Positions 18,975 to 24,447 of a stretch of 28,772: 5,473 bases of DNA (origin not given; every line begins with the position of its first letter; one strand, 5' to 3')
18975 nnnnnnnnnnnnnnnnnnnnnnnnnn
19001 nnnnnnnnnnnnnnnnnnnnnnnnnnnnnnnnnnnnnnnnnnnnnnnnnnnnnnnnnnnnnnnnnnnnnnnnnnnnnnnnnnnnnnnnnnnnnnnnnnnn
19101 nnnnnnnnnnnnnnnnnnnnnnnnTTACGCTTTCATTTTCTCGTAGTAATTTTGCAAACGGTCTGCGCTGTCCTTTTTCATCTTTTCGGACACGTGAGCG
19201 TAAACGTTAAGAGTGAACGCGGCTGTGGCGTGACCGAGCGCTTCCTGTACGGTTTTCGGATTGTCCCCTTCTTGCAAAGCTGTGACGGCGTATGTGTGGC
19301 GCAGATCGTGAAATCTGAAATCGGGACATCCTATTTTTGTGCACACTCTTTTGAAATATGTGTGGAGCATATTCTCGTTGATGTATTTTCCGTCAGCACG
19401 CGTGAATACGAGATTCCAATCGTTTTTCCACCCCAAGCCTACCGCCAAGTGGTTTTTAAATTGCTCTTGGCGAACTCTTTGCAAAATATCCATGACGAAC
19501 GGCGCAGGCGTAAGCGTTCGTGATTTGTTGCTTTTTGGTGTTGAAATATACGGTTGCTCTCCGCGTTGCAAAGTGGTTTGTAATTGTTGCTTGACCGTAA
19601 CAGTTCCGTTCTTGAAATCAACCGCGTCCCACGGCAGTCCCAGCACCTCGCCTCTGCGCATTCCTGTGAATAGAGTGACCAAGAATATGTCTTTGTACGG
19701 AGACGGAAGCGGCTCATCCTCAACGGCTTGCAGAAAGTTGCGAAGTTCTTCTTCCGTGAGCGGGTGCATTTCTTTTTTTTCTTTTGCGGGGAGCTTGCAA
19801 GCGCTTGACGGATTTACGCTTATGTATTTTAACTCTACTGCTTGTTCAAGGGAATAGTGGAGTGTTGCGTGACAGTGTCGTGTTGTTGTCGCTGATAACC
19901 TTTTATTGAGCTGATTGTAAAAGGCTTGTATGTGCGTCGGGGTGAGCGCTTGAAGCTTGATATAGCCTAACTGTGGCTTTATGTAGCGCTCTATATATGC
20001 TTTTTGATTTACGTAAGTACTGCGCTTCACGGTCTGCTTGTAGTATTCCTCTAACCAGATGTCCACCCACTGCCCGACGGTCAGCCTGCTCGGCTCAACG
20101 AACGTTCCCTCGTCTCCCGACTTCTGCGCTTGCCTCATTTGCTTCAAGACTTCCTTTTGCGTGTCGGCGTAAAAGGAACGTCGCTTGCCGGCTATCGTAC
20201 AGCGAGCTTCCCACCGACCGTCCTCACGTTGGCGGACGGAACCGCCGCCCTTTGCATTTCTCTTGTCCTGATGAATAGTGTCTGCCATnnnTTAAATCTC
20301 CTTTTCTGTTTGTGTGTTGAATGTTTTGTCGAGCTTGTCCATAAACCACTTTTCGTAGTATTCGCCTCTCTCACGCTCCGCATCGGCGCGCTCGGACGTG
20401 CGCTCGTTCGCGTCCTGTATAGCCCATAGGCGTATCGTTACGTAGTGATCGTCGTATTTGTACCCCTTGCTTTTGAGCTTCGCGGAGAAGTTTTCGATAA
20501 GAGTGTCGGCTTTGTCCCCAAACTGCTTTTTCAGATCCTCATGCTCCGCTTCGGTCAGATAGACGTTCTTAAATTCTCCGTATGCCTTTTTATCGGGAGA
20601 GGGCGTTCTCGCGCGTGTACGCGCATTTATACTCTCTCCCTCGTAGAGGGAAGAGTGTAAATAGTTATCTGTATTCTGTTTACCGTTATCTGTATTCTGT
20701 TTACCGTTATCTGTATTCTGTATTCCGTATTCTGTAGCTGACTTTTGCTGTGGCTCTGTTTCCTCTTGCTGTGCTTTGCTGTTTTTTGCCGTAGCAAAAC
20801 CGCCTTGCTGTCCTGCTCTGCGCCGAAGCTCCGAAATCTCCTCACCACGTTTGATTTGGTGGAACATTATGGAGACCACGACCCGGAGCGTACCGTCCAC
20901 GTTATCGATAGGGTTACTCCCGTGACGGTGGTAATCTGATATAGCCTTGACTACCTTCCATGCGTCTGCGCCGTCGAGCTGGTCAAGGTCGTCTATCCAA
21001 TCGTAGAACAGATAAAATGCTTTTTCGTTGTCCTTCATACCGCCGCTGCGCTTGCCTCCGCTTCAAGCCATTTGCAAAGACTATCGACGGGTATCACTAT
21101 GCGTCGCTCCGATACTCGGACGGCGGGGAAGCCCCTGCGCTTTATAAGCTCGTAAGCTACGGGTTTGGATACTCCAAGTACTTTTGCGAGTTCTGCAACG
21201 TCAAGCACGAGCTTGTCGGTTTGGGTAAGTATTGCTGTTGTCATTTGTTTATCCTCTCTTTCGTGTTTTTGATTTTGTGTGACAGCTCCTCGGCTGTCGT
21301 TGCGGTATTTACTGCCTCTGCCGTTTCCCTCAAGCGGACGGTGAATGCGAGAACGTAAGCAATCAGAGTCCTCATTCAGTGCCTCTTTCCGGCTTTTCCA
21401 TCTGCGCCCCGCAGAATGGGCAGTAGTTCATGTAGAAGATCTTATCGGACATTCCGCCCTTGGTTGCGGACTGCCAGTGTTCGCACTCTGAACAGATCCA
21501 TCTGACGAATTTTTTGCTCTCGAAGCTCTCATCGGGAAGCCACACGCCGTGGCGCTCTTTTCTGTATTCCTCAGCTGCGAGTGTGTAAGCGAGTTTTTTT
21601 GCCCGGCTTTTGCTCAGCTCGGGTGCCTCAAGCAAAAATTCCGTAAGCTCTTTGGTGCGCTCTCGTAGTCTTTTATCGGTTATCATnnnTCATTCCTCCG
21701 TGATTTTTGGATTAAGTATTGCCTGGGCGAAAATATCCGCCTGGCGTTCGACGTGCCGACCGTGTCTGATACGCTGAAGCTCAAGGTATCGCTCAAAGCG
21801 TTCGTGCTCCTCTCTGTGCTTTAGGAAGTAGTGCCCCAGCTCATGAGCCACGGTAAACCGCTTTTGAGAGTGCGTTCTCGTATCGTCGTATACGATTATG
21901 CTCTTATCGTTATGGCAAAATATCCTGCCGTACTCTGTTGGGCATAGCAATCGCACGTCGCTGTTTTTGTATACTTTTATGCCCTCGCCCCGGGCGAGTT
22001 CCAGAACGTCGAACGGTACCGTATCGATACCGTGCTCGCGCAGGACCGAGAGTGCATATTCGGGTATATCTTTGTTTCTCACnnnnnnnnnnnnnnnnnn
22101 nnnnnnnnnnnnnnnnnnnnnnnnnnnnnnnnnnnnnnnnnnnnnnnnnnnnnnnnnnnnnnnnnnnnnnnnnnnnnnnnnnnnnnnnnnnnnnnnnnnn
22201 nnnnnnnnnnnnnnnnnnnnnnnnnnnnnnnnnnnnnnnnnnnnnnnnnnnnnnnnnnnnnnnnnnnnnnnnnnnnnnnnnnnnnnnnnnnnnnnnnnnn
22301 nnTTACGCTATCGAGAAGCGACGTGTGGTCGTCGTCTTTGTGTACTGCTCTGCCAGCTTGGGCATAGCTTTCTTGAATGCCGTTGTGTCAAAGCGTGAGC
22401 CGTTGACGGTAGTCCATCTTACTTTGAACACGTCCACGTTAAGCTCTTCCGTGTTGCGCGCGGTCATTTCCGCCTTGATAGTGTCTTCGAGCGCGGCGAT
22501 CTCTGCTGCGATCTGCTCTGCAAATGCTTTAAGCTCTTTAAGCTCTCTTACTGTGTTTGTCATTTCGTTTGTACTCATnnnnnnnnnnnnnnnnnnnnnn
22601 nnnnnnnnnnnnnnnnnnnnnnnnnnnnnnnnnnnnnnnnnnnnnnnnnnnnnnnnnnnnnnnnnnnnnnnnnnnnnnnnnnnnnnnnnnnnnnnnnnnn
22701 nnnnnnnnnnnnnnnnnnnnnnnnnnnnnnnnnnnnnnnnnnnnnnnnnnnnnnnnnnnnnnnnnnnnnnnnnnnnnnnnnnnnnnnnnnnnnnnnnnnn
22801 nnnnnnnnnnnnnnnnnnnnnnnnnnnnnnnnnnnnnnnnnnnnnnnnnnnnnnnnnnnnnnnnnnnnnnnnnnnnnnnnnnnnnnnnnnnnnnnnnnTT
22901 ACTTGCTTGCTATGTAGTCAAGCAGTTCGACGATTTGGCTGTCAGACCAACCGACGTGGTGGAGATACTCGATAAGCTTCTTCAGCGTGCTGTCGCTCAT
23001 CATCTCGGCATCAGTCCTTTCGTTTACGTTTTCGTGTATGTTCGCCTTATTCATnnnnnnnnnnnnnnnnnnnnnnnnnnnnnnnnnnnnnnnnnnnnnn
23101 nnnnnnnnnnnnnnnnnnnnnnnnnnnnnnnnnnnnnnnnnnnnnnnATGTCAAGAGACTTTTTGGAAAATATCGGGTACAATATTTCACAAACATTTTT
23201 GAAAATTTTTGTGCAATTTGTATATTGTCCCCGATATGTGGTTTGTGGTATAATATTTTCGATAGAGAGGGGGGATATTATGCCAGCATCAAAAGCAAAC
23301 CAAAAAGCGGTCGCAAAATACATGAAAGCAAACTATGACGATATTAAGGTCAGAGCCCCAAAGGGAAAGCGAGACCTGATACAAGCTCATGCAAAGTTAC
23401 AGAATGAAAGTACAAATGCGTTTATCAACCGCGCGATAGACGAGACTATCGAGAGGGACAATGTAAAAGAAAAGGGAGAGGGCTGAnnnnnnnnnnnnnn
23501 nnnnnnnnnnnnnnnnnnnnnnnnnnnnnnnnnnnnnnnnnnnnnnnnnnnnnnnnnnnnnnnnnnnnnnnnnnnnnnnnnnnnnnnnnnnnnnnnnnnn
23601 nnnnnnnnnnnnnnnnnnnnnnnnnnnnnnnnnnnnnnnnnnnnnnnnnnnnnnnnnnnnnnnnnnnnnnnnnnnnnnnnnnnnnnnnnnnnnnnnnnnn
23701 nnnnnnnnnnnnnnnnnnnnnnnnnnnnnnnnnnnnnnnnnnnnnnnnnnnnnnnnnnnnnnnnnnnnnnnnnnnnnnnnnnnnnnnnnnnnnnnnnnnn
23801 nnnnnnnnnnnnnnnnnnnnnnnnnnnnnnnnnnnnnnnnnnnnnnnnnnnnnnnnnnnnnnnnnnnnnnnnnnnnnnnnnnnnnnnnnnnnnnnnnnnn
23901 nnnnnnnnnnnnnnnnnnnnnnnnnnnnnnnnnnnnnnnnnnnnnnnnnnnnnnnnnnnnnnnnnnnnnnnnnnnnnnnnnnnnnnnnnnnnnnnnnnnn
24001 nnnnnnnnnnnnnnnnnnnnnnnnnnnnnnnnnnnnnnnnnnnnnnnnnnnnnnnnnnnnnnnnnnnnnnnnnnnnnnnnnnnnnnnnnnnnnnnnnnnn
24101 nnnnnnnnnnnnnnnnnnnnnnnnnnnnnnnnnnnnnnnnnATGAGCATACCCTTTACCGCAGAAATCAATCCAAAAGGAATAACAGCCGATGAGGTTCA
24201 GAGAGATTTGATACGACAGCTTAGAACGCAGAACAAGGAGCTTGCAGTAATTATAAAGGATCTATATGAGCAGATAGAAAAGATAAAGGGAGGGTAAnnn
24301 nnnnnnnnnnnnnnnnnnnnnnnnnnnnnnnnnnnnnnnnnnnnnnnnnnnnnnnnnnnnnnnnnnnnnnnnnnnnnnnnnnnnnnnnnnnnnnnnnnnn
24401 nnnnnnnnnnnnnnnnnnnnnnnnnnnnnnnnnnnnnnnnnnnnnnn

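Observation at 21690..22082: Orphan ImmA protease in the satellite may trigger the helper prophage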

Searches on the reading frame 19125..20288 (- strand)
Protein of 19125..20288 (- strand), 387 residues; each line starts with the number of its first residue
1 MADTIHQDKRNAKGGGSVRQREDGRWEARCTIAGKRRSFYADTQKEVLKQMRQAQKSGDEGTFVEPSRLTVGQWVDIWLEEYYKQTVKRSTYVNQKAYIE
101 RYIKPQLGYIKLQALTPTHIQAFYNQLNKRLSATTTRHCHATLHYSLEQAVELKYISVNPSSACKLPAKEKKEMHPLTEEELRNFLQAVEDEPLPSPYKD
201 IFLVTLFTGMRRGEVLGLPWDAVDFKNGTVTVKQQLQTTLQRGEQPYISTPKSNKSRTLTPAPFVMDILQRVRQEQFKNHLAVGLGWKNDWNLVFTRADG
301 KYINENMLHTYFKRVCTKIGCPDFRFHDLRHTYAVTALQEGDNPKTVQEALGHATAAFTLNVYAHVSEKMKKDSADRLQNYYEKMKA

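Call 6: search_protein_families(library=pfam, proteins=[window:19125-20288:-], max_evalue=0.01)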
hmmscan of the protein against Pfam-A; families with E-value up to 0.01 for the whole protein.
window:19125-20288:- (387 aa): 5 families
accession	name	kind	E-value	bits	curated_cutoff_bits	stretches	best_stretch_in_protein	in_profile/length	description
PF00589.27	Phage_integrase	-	2.6e-28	99.4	27.1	1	177-368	3-170/172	Phage integrase family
PF14659.12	Phage_int_SAM_3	-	4e-18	65.8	22.6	1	70-127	1-57/58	Phage integrase, N-terminal SAM-like domain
PF13102.12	Phage_int_SAM_5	-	7.8e-06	26.6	22.3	1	73-161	4-93/98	Phage integrase SAM-like domain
PF22022.2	Phage_int_M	-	0.00043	20.9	27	1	77-163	7-92/96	Phage integrase central domain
PF13495.12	Phage_int_SAM_4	-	0.0071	17.2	27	0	79-145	6-73/85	Phage integrase, N-terminal SAM-like domain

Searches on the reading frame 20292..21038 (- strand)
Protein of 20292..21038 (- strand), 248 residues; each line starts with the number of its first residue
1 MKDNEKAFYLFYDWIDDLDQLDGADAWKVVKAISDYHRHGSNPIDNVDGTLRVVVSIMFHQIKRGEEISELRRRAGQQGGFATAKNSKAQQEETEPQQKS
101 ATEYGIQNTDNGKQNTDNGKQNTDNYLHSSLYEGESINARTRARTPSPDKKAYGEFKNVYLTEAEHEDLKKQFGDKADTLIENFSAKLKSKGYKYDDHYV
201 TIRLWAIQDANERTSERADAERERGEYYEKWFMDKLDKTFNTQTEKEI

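Call 6: search_protein_families(library=pfam, proteins=[window:20292-21038:-], max_evalue=0.01)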
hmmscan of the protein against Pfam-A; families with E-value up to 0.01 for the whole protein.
window:20292-21038:- (248 aa): 1 family
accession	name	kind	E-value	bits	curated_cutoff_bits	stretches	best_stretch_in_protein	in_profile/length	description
PF19808.4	DUF6291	-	7.3e-07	29.7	27.2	1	8-80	2-72/79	Family of unknown function (DUF6291)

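Call 9: search_protein_families(library=phrogs, proteins=[window:20292-21038:-], max_evalue=0.01)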
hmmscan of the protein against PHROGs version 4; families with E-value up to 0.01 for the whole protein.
window:20292-21038:- (248 aa): 4 families
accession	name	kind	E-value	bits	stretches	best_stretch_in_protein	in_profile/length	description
phrog_13246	-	DNA, RNA and nucleotide metabolism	1.9e-08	35.2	1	57-214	81-222/250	replisome organizer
phrog_15768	-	unknown function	4.7e-07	31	1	6-213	3-188/228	-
phrog_16304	-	unknown function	1.8e-05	25.8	1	6-122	4-125/244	-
phrog_19415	-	unknown function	1.9e-05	25.8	1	3-118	3-123/224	-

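Call 43: search_protein_families(library=padloc, proteins=[window:20292-21038:-], max_evalue=0.01)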
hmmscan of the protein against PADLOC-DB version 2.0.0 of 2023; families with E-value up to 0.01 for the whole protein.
window:20292-21038:- (248 aa): 0 families

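Call 91: search_protein_families(library=ncbifam, proteins=[window:20292-21038:-], max_evalue=0.01)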
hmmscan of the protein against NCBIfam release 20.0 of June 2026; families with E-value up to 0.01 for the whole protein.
window:20292-21038:- (248 aa): 0 families

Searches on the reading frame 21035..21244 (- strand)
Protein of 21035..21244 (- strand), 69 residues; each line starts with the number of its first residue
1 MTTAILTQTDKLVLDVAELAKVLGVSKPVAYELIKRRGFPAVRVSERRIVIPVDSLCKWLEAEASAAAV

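Call 6: search_protein_families(library=pfam, proteins=[window:21035-21244:-], max_evalue=0.01)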
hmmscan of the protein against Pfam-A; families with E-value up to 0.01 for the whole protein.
window:21035-21244:- (69 aa): 1 family
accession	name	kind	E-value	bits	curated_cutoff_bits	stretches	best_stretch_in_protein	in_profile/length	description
PF12728.13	HTH_17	-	1.9e-12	47.7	27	1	13-62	1-49/51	Helix-turn-helix domain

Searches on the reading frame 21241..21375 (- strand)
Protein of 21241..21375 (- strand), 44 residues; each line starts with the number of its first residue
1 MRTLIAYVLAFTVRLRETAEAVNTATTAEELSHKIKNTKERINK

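Call 21: search_protein_families(library=pfam, proteins=[window:21241-21375:-], max_evalue=1)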
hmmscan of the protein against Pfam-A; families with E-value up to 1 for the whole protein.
window:21241-21375:- (44 aa): 1 family
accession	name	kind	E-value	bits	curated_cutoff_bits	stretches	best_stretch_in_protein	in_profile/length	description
PF01497.23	Peripla_BP_2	-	0.05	13.4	27.5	1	10-44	94-128/235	Periplasmic binding protein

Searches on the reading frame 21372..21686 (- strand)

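Call 6: search_protein_families(library=pfam, proteins=[window:21372-21686:-], max_evalue=0.01)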
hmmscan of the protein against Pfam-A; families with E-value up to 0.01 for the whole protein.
window:21372-21686:- (104 aa): 2 families
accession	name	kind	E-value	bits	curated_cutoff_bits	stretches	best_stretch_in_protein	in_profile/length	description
PF14311.12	DUF4379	-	0.00028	21.5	24.5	1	38-93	2-54/56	Probable Treble clef zinc finger domain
PF23137.1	HVO_0758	-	0.0067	16.7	27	0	54-95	12-51/55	HVO_0758 mu-protein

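Call 9: search_protein_families(library=phrogs, proteins=[window:21372-21686:-], max_evalue=0.01)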
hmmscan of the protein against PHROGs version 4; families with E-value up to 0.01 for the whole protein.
window:21372-21686:- (104 aa): 6 families
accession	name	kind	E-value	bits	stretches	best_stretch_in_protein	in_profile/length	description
phrog_22543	-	unknown function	5.6e-05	24.5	1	29-98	38-99/105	-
phrog_7033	-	unknown function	0.00018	22.5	1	80-101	77-98/197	-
phrog_1494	-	unknown function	0.0004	20.7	1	58-100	171-213/226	-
phrog_4030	-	unknown function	0.00067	20.8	1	75-101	56-82/85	-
phrog_6422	-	moron, auxiliary metabolic gene and host takeover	0.0019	19.6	1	59-98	4-42/120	Lar-like restriction alleviation protein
phrog_21525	-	unknown function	0.0067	17.9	1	56-96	65-103/108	-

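Call 43: search_protein_families(library=padloc, proteins=[window:21372-21686:-], max_evalue=0.01)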
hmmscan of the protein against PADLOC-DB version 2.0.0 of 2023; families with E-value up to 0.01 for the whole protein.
window:21372-21686:- (104 aa): 1 family
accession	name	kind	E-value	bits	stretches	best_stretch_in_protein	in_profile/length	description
PDLC04447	PDC-M14A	-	0.0092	14.4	0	57-97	14-54/152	-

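Call 91: search_protein_families(library=ncbifam, proteins=[window:21372-21686:-], max_evalue=0.01)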
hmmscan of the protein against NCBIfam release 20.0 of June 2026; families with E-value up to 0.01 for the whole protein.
window:21372-21686:- (104 aa): 0 families

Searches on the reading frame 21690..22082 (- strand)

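Call 6: search_protein_families(library=pfam, proteins=[window:21690-22082:-], max_evalue=0.01)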
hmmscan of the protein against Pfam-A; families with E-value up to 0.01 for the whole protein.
window:21690-22082:- (130 aa): 1 family
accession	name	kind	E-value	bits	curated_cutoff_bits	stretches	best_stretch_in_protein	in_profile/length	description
PF06114.19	Peptidase_M78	-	1.7e-10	41.2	22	1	50-125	16-88/123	IrrE N-terminal-like domain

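Call 9: search_protein_families(library=phrogs, proteins=[window:21690-22082:-], max_evalue=0.01)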
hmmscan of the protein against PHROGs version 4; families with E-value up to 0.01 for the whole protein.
window:21690-22082:- (130 aa): 6 families
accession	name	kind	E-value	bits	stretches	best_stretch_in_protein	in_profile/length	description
phrog_1914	-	unknown function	8.4e-17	62.6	1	12-125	18-143/222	-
phrog_87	-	other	2.6e-12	47.9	1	4-125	19-129/227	metallo-protease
phrog_2439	-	transcription regulation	8e-12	45.7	1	3-126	127-242/367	transcriptional regulator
phrog_19315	-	unknown function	1.3e-11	45.1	1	57-126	77-147/348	-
phrog_1516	-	unknown function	2.8e-05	24.8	1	51-124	64-140/227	-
phrog_18577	-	unknown function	0.0019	18.5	1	57-123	169-235/332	-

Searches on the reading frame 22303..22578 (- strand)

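Call 6: search_protein_families(library=pfam, proteins=[window:22303-22578:-], max_evalue=0.01)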
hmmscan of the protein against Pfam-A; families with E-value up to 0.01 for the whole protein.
window:22303-22578:- (91 aa): 1 family
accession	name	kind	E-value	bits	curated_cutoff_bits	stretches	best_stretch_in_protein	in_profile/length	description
PF00458.25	WHEP-TRS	-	0.0016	18.8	32.5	1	8-31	10-33/53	WHEP-TRS domain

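Call 9: search_protein_families(library=phrogs, proteins=[window:22303-22578:-], max_evalue=0.01)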
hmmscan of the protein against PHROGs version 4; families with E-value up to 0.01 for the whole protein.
window:22303-22578:- (91 aa): 4 families
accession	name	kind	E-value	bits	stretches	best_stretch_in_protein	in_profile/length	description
phrog_6244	-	unknown function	2.3e-18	67.7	1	4-90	15-105/107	-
phrog_434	-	DNA, RNA and nucleotide metabolism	4.5e-14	53.4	1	4-90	272-361/372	RecE-like recombination exonuclease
phrog_1956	-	unknown function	1.5e-07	32.5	1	5-90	6-90/93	-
phrog_34741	-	DNA, RNA and nucleotide metabolism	0.007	17.5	1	23-87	8-74/81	endonuclease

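Call 21: search_protein_families(library=pfam, proteins=[window:22303-22578:-], max_evalue=1)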
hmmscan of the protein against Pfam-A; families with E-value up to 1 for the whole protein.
window:22303-22578:- (91 aa): 8 families
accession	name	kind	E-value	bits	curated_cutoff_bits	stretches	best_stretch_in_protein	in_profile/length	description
PF00458.25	WHEP-TRS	-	0.0016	18.8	32.5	1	8-31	10-33/53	WHEP-TRS domain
PF05565.16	Sipho_Gp157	-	0.032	14.7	28.6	1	10-58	60-108/162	Siphovirus Gp157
PF23984.1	DUF7307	-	0.04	14.3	27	1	5-57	8-62/129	Pam3 gp33-like protein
PF09454.15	Vps23_core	-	0.062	13.7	26.8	1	23-51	16-44/64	Vps23 core domain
PF23041.1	DUF7036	-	0.074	14.1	27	1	17-60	5-52/93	Domain of unknown function (DUF7036)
PF19551.4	DUF6074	-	0.076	13.7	27.2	1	5-44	39-78/83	Family of unknown function (DUF6074)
PF04513.17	Baculo_PEP_C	-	0.086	13.3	38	1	7-43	55-92/140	Baculovirus polyhedron envelope protein, PEP, C terminus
PF07743.18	HSCB_C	-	0.092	13.6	22.1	1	1-54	10-64/74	HSCB C-terminal oligomerisation domain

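Call 43: search_protein_families(library=padloc, proteins=[window:22303-22578:-], max_evalue=0.01)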
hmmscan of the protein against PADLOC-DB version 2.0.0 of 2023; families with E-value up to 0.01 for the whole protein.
window:22303-22578:- (91 aa): 0 families

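Call 91: search_protein_families(library=ncbifam, proteins=[window:22303-22578:-], max_evalue=0.01)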
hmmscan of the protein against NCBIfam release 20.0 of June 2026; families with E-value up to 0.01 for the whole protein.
window:22303-22578:- (91 aa): 0 families

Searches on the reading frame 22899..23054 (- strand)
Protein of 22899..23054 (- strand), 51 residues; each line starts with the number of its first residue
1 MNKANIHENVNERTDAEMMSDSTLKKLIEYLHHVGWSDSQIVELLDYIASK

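Call 21: search_protein_families(library=pfam, proteins=[window:22899-23054:-], max_evalue=1)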
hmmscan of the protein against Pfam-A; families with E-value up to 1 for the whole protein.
window:22899-23054:- (51 aa): 3 families
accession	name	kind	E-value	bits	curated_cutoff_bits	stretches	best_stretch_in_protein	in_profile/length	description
PF03069.20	FmdA_AmdA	-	0.0028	17.1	27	1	9-45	306-342/373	Acetamidase/Formamidase family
PF07560.16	DUF1539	-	0.11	13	23.8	1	8-50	53-95/126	Domain of Unknown Function (DUF1539)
PF07260.16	ANKH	-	0.16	11.6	22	1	4-32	214-242/344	Progressive ankylosis protein (ANKH)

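Call 43: search_protein_families(library=padloc, proteins=[window:22899-23054:-], max_evalue=0.01)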
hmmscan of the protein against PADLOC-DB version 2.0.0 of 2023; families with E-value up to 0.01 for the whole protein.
window:22899-23054:- (51 aa): 0 families

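Call 91: search_protein_families(library=ncbifam, proteins=[window:22899-23054:-], max_evalue=0.01)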
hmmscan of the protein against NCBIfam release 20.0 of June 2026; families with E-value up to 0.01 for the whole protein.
window:22899-23054:- (51 aa): 0 families

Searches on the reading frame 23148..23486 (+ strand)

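Call 7: search_protein_families(library=pfam, proteins=[window:23148-23486:+], max_evalue=0.01)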
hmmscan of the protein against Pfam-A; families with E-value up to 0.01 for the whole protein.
window:23148-23486:+ (112 aa): 0 families

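Call 9: search_protein_families(library=phrogs, proteins=[window:23148-23486:+], max_evalue=0.01)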
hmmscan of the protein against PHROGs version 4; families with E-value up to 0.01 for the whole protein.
window:23148-23486:+ (112 aa): 4 families
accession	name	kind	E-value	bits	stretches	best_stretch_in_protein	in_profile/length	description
phrog_13890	-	unknown function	1.8e-12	48.1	1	49-108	3-62/73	-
phrog_582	-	transcription regulation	8.8e-07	30.2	1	42-108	36-102/105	Arc-like repressor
phrog_795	-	other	0.00035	21.9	1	50-106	4-60/116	partition protein ATPase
phrog_3178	-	transcription regulation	0.00045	21.6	1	56-103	2-49/125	Arc-like DNA binding domain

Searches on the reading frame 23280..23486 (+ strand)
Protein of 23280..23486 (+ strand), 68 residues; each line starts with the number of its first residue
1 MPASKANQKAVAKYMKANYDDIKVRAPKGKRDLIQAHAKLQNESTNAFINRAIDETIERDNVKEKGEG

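Call 21: search_protein_families(library=pfam, proteins=[window:23280-23486:+], max_evalue=1)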
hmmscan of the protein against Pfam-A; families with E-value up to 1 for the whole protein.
window:23280-23486:+ (68 aa): 1 family
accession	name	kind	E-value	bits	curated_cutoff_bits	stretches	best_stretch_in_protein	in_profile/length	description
PF19807.5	DUF6290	-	0.013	16.1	27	1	22-58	4-40/72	Family of unknown function (DUF6290)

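Call 43: search_protein_families(library=padloc, proteins=[window:23280-23486:+], max_evalue=0.01)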
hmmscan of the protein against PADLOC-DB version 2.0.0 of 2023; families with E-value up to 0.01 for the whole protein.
window:23280-23486:+ (68 aa): 0 families

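Call 91: search_protein_families(library=ncbifam, proteins=[window:23280-23486:+], max_evalue=0.01)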
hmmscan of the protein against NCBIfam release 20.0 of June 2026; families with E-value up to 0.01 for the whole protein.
window:23280-23486:+ (68 aa): 1 family
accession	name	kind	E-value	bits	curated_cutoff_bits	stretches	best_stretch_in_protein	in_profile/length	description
NF041551.1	YlcI_YnfO_N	subfamily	0.00024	21.1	30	1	23-59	6-41/42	YlcI/YnfO family protein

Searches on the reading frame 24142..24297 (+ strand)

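Call 21: search_protein_families(library=pfam, proteins=[window:24142-24297:+], max_evalue=1)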
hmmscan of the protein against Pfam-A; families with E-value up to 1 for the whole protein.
window:24142-24297:+ (51 aa): 3 families
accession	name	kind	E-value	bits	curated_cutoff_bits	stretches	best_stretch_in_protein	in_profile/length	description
PF04963.19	Sigma54_CBD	-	0.038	14.2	22.9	1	8-47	73-111/185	Sigma-54 factor, core binding domain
PF25566.1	RIMB1_N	-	0.056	13.7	28.5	1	20-47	39-66/129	RIMB1-like, N-terminal domain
PF17098.10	Wtap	-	0.065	13.6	35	1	18-48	121-151/155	WTAP/Mum2p family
